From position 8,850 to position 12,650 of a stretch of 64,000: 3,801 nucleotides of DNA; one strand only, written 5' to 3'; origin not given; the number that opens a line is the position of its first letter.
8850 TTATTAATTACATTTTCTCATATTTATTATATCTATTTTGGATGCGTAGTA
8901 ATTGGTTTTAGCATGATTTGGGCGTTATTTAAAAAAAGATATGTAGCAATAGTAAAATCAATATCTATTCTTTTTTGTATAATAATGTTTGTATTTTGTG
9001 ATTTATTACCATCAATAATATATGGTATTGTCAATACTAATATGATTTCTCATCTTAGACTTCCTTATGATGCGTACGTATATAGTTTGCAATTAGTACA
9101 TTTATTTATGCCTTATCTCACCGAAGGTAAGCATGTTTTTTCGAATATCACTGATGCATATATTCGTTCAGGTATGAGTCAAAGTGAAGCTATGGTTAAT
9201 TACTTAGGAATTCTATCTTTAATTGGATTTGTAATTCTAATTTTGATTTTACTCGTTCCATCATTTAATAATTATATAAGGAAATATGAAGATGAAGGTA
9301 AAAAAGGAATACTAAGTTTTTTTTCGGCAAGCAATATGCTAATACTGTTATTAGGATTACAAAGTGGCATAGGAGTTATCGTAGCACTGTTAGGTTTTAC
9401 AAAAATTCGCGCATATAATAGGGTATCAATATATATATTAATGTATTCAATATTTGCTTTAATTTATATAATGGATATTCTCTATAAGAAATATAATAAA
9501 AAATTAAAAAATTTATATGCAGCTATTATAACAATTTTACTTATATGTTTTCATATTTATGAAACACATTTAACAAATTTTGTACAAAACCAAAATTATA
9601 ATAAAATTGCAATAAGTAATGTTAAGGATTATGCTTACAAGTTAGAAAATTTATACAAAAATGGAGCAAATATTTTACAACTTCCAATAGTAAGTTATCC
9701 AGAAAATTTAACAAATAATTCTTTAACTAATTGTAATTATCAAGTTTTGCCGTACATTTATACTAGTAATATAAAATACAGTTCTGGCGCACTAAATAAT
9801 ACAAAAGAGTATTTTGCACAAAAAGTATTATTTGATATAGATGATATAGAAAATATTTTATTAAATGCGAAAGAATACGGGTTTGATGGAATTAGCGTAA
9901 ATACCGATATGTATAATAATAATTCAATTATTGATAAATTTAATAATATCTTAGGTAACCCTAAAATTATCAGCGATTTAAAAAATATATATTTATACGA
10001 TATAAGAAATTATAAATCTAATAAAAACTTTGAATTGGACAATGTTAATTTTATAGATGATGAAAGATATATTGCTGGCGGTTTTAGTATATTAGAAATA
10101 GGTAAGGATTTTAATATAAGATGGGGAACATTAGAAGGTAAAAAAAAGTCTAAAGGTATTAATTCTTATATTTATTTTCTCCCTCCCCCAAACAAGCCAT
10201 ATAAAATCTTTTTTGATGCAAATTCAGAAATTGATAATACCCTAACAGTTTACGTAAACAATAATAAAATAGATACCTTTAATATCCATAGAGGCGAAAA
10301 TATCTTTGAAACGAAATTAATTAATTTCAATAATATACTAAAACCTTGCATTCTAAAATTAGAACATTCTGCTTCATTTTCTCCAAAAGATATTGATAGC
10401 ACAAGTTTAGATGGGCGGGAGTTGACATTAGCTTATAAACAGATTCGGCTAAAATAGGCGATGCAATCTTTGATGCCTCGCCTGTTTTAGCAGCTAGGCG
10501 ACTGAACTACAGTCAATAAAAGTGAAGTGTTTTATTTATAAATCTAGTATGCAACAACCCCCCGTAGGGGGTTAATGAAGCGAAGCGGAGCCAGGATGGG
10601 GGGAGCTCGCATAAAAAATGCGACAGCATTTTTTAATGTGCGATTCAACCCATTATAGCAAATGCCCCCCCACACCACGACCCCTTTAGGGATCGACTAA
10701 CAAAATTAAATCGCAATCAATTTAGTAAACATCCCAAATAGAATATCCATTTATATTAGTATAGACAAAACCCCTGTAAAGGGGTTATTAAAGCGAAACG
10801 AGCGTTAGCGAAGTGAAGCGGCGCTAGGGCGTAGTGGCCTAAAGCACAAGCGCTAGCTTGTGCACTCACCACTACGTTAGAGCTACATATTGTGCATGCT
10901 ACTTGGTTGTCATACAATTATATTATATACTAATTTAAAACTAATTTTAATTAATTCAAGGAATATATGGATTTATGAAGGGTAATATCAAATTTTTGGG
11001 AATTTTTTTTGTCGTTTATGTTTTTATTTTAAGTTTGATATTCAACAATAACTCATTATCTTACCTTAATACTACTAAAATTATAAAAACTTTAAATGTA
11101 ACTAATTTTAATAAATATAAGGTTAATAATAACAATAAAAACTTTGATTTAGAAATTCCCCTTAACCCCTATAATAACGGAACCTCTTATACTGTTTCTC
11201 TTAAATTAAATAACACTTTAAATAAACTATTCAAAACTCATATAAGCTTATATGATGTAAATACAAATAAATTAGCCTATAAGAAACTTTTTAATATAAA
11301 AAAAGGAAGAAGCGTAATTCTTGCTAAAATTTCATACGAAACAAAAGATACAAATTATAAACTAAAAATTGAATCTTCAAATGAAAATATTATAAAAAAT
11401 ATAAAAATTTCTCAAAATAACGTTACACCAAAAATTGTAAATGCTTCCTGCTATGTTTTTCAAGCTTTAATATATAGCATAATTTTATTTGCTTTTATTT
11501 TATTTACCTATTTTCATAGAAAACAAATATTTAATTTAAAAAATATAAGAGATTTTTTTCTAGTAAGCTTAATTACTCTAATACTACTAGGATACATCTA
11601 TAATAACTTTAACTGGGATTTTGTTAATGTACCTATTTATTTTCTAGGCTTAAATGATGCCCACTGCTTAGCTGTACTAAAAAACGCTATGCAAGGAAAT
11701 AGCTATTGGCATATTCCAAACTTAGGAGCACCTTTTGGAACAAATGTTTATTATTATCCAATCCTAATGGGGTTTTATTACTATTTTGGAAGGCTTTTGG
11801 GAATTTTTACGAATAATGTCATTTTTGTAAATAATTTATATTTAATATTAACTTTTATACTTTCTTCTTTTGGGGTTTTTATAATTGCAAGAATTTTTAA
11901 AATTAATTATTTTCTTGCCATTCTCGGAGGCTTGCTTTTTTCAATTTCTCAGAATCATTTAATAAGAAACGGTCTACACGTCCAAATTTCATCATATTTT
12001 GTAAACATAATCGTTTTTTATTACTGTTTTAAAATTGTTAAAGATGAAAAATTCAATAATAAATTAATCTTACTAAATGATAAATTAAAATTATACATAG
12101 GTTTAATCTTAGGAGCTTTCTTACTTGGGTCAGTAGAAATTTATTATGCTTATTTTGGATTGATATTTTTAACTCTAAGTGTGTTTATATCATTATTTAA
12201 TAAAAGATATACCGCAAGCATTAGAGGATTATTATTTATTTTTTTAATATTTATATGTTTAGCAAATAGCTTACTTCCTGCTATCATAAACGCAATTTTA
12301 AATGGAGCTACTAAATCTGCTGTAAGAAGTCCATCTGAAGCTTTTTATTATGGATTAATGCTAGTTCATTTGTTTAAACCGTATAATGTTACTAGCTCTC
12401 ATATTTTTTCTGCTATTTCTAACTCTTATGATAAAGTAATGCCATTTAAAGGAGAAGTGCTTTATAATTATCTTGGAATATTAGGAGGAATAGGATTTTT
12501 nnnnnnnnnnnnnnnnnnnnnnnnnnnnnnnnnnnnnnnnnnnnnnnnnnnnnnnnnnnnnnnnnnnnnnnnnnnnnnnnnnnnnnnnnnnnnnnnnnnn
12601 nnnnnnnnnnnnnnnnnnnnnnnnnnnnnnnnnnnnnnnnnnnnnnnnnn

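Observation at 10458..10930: GC-rich island of REP-like palindromes and a nested stem-loop between paralogous membrane-protein genes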

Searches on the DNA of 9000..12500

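Call 91: search_with_rna_model(model_id=R2, source=window, start=9000, end=12500, filters=off, max_evalue=10, show_alignments=2)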
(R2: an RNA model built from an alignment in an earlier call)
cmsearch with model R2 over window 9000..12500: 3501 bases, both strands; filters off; matches with E-value up to 10: 9.
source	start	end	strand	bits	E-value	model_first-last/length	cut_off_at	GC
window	10553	10699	-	46.5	1.5e-13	1-150/150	no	0.52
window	10704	10790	-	15.1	0.00035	1-150/150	no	0.28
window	10553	10698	+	7.1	0.087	1-150/150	no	0.52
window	10843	10863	-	6.9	0.1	62-82/150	no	0.57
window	11698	11778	+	5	0.37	1-150/150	no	0.32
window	10765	10924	+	3.5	1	1-150/150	no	0.46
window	12411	12480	+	2.6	1.8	26-107/150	no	0.27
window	10267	10332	-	1.4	4.3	1-150/150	no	0.23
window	9679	9696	-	0.8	6.3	63-80/150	no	0.28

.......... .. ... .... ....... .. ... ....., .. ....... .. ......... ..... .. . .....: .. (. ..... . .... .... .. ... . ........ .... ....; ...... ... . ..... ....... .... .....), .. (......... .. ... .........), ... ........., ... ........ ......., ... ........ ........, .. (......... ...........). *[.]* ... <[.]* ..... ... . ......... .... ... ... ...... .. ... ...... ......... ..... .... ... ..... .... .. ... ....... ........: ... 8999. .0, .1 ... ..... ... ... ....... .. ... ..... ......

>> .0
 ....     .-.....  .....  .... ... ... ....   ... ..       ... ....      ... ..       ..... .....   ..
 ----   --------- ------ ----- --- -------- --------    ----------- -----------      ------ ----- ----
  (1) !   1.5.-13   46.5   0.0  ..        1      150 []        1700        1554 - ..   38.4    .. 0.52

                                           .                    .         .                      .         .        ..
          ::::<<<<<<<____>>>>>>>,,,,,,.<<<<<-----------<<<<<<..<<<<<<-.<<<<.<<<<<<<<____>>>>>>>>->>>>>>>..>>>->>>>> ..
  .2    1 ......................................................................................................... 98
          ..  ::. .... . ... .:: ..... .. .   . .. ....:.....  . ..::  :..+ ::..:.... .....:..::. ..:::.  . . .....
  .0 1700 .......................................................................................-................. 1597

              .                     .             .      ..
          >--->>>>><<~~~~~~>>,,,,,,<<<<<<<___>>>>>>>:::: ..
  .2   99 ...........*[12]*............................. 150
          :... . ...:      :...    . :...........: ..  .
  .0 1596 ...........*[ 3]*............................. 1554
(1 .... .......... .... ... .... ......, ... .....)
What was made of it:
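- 10553..10699 (.): W1, the better-preserved copy of the ~150-nt structured element. The functional strand is unresolved. The mirror (minus-strand) model scores it at 46.5 bits (call 91).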

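Call 92: search_with_rna_model(model_id=R1, source=window, start=9000, end=12500, filters=off, max_evalue=10)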
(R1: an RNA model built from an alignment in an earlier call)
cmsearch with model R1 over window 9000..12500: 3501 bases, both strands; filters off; matches with E-value up to 10: 8.
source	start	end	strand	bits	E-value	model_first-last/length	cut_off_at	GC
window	10553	10699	+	48.2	2.8e-11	1-150/150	no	0.52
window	10765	10924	+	17.1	0.00079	1-150/150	no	0.46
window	10553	10698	-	7.8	0.13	1-150/150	no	0.52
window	10832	10874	-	4.2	0.97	59-100/150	no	0.51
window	11698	11778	-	3.6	1.3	1-150/150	no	0.32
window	9944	9972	-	2.5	2.4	65-93/150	no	0.24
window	10769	10786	-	1.9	3.4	129-146/150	no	0.5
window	9679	9696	+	0.6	7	71-88/150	no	0.28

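Call 97: search_with_rna_model(model_id=R1, source=window, start=9000, end=12500, filters=off, max_evalue=0.01, make_alignment=true)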
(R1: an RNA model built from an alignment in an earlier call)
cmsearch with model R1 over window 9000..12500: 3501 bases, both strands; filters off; matches with E-value up to 0.01: 2.
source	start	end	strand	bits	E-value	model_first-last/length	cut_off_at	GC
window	10553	10699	+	48.2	2.8e-11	1-150/150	no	0.52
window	10765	10924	+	17.1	0.00079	1-150/150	no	0.46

Alignment A9: 2 matches aligned to the model, 172 columns, each read 5' to 3' on its own strand. Consensus structure (alignment columns), stored with it:
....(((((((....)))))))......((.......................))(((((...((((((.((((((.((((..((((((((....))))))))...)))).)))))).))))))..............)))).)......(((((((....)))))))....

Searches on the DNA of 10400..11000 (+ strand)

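Call 20: search_dna_similar(query=window:10440-10975:+, collection=plasmids, mode=distant, max_evalue=0.01)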
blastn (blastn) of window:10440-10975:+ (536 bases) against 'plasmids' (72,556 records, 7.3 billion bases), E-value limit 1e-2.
No match.

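Call 21: search_dna_similar(query=window:10440-10975:+, collection=phages, mode=distant, max_evalue=0.01)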
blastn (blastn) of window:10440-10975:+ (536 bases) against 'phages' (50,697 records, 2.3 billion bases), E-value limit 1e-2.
Records with a match: 1; places in all: 1; records where one place covers at least 80% of the query: 0.
Best place of each record, by identity: 90-95% 1.
By first word of the organism name: Clostridioides 1.
By host as written in the record: Clostridioides difficile Semix9 1.
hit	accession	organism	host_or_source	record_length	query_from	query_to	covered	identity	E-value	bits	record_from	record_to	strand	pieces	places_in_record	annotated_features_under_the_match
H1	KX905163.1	Clostridioides phage phiSemix9P1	Clostridioides difficile Semix9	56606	484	514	6%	93.5%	4e-3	48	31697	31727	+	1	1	none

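Call 23: search_rna_families(source=window, start=10400, end=11000, threshold=evalue, max_evalue=10, show_alignments=3)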
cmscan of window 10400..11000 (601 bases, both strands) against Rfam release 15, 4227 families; matches with E-value up to 10: 5.
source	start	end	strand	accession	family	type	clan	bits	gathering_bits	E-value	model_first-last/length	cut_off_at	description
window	10755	10793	+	RF01359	CRISPR-DR46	Gene; CRISPR;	-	20.8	50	1.3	1-38/38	no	CRISPR RNA direct repeat element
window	10469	10577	-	RF01220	snoR104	Gene; snRNA; snoRNA; HACA-box;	-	17.8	40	2.1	1-118/118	no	Small nucleolar RNA snoR104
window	10448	10491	+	RF03373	mir-3170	Gene; miRNA;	-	16.9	98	1.6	17-61/77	no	mir-3170 microRNA precursor family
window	10557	10592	-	RF02793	asR3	Gene; antisense;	-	16.5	46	3.1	1-57/57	no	Pyrobaculum asRNA3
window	10612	10703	-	RF01761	wcaG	Cis-reg;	-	13.6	42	7.7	1-98/98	no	wcaG RNA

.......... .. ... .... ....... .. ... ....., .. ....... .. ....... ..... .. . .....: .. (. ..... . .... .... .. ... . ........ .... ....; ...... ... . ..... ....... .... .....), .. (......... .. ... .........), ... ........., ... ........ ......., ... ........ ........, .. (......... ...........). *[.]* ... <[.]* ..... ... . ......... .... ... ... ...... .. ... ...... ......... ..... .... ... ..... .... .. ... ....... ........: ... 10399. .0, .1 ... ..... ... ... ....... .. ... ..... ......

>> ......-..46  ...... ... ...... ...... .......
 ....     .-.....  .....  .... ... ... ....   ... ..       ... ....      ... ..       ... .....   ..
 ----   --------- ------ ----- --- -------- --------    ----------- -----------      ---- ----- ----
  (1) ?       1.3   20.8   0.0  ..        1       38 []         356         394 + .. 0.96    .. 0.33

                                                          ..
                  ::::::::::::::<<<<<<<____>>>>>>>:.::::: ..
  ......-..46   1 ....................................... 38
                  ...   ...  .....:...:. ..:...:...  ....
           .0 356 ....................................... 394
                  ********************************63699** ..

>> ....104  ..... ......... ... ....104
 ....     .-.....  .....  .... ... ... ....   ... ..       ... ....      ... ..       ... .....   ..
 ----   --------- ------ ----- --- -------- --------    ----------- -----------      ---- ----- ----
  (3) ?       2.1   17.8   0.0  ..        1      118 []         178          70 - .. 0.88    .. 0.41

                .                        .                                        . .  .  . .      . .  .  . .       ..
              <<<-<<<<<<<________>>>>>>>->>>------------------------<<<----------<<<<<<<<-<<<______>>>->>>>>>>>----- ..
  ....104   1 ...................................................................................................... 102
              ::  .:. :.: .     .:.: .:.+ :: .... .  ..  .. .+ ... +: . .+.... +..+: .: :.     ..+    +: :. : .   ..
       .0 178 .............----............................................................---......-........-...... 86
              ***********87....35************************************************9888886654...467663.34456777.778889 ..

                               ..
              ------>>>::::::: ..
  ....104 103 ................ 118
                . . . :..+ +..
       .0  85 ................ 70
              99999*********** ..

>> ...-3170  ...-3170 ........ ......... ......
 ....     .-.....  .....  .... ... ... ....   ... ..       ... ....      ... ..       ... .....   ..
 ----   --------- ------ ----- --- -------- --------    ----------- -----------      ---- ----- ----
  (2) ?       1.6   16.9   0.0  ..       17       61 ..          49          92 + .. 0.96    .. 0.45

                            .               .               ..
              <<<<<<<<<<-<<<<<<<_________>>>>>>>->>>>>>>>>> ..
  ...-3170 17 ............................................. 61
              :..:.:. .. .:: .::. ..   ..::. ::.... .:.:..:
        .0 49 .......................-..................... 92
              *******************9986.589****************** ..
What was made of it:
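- On Any Rfam 15 family (4227 models): The best sub-threshold hit in the island is CRISPR-DR46 at 20.8 bits against a threshold of 50, E = 1.3 (call 23).
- On CRISPR array: The Rfam direct-repeat hit is far below threshold (call 23).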
